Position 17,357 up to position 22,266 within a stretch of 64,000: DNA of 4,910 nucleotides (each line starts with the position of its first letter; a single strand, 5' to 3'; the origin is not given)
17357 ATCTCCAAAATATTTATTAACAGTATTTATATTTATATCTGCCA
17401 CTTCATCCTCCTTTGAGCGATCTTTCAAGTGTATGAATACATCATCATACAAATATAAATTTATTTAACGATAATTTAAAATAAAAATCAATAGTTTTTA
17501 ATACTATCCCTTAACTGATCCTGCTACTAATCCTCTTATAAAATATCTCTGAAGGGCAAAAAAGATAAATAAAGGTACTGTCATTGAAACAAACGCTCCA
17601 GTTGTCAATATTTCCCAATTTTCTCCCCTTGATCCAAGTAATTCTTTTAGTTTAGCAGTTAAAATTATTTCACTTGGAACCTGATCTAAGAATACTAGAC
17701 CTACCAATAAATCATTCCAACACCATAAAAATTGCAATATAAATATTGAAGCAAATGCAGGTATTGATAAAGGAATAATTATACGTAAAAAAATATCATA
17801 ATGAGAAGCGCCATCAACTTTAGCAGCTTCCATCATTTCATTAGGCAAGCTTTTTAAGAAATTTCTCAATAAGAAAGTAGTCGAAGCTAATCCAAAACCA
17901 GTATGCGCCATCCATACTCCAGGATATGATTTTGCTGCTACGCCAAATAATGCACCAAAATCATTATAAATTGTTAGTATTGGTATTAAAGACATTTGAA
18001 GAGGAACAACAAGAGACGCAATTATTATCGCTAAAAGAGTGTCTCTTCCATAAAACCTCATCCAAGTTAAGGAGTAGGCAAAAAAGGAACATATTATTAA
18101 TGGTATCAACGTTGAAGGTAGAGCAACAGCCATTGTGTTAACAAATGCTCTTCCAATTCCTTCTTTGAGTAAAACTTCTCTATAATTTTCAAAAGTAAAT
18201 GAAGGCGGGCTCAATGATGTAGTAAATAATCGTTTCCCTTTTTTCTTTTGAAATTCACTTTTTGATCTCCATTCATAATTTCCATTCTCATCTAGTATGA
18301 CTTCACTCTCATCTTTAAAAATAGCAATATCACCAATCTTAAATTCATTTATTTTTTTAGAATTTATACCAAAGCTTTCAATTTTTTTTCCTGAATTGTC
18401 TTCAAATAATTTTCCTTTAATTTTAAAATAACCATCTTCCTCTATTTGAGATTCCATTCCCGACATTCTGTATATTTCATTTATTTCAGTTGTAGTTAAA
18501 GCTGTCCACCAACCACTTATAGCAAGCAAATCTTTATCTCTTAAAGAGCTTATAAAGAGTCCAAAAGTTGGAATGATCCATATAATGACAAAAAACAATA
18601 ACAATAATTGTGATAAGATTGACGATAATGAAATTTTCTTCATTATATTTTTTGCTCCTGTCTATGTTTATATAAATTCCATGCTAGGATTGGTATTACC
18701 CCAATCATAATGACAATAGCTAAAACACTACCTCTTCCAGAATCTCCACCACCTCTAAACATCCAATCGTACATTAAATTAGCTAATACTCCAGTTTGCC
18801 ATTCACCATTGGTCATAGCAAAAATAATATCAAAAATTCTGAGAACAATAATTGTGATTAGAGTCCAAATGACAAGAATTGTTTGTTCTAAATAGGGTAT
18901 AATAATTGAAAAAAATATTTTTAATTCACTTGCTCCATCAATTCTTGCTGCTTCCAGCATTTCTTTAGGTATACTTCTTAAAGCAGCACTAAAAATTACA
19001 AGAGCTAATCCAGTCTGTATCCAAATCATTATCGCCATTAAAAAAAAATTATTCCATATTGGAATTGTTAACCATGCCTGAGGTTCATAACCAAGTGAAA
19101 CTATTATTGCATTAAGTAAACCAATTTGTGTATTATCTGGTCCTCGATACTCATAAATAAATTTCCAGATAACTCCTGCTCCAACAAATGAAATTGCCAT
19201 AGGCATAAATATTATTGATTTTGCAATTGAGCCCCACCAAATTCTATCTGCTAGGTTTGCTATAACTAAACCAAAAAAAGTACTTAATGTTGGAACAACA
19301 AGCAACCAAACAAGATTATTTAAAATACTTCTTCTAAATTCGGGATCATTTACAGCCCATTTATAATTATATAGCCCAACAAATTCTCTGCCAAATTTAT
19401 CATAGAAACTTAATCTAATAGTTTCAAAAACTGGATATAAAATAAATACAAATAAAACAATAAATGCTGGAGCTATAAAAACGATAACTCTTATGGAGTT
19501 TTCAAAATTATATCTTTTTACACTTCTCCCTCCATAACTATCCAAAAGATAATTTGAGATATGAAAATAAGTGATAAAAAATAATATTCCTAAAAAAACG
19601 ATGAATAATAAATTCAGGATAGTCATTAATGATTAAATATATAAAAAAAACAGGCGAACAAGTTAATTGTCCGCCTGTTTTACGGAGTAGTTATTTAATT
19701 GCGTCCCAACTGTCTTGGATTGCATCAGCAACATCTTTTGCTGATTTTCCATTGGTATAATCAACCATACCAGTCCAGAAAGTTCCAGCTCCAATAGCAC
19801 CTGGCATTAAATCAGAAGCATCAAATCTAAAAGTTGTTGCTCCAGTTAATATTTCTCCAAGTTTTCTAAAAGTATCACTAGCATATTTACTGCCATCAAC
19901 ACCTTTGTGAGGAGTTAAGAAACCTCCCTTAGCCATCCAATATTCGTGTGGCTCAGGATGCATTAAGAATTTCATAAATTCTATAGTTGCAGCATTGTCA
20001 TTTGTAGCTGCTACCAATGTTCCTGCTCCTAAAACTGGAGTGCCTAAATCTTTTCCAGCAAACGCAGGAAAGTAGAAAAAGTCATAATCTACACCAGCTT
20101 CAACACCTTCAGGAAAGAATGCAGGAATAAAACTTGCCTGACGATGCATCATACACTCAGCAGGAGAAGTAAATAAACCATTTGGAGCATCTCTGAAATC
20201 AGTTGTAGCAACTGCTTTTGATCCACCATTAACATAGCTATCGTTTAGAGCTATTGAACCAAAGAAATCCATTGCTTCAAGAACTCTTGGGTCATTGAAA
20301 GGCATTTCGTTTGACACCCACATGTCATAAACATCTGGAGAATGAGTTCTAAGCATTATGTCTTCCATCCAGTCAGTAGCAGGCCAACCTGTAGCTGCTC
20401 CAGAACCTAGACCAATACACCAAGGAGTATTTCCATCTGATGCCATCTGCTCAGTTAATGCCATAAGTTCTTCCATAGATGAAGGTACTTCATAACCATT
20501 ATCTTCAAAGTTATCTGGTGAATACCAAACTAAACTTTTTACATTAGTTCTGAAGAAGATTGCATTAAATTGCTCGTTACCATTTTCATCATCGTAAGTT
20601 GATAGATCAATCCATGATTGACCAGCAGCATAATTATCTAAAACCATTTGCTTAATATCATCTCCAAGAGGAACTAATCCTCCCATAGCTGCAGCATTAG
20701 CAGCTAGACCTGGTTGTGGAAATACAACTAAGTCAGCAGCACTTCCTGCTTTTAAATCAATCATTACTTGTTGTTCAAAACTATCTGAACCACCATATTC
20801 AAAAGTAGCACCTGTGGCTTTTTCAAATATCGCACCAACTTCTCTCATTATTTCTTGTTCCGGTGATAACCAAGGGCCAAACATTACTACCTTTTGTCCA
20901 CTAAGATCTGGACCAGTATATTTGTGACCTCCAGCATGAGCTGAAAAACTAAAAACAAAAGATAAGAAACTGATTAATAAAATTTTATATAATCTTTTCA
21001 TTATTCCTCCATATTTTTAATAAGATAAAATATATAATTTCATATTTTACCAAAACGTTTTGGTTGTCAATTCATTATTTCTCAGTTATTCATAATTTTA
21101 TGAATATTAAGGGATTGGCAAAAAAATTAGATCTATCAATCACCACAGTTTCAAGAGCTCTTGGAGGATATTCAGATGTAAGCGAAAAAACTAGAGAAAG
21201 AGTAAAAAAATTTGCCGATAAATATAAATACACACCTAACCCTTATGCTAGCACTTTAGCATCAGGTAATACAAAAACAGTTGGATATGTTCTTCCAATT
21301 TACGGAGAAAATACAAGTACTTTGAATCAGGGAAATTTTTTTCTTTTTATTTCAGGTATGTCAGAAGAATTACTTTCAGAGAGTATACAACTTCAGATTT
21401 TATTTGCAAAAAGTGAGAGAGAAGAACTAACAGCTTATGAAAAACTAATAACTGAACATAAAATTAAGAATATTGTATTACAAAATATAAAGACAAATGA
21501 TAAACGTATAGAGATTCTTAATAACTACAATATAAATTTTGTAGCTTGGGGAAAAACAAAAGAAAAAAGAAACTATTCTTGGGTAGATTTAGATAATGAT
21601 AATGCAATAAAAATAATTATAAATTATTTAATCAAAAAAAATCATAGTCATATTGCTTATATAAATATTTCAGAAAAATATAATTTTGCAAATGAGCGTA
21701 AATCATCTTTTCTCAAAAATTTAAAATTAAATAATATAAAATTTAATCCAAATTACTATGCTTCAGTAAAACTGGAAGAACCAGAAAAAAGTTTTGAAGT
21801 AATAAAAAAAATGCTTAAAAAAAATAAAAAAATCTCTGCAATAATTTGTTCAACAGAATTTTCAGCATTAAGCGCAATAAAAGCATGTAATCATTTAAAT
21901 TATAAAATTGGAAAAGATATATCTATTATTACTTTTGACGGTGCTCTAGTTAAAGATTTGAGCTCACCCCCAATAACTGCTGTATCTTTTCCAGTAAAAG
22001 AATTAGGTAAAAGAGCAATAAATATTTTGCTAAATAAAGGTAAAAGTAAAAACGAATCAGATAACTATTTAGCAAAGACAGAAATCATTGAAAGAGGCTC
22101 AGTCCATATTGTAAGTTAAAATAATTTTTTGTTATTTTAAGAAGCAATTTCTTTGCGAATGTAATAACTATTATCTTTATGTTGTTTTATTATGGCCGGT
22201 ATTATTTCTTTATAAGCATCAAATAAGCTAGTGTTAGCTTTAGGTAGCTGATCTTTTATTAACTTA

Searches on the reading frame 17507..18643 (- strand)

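Call 84: search_protein_families(library=pfam, proteins=[window:17507-18643:-], max_evalue=0.00001)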
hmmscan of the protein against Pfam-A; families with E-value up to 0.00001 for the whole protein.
window:17507-18643:- (379 aa): 1 family
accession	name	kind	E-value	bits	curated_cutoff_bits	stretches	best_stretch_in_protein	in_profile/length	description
PF00528.27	BPD_transp_1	-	2.1e-14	54.1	26.4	1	189-371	8-181/184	Binding-protein-dependent transport system inner membrane component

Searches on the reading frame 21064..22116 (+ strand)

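Call 84: search_protein_families(library=pfam, proteins=[window:21064-22116:+], max_evalue=0.00001)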
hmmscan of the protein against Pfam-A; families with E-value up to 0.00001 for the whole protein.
window:21064-22116:+ (351 aa): 4 families
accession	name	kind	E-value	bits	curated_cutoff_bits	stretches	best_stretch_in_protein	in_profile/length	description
PF13377.12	Peripla_BP_3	-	2.1e-22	80.4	26.5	1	187-347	2-167/167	Periplasmic binding protein-like domain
PF00532.27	Peripla_BP_1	-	1e-09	38.7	22.2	1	94-331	18-267/281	Periplasmic binding proteins and sugar binding domain of LacI family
PF00356.27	LacI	-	2.2e-09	37.4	27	1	15-59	2-46/46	Bacterial regulatory proteins, lacI family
PF13407.12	Peripla_BP_4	-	3.3e-06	27.3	35.1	0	156-293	80-218/258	Periplasmic binding protein domain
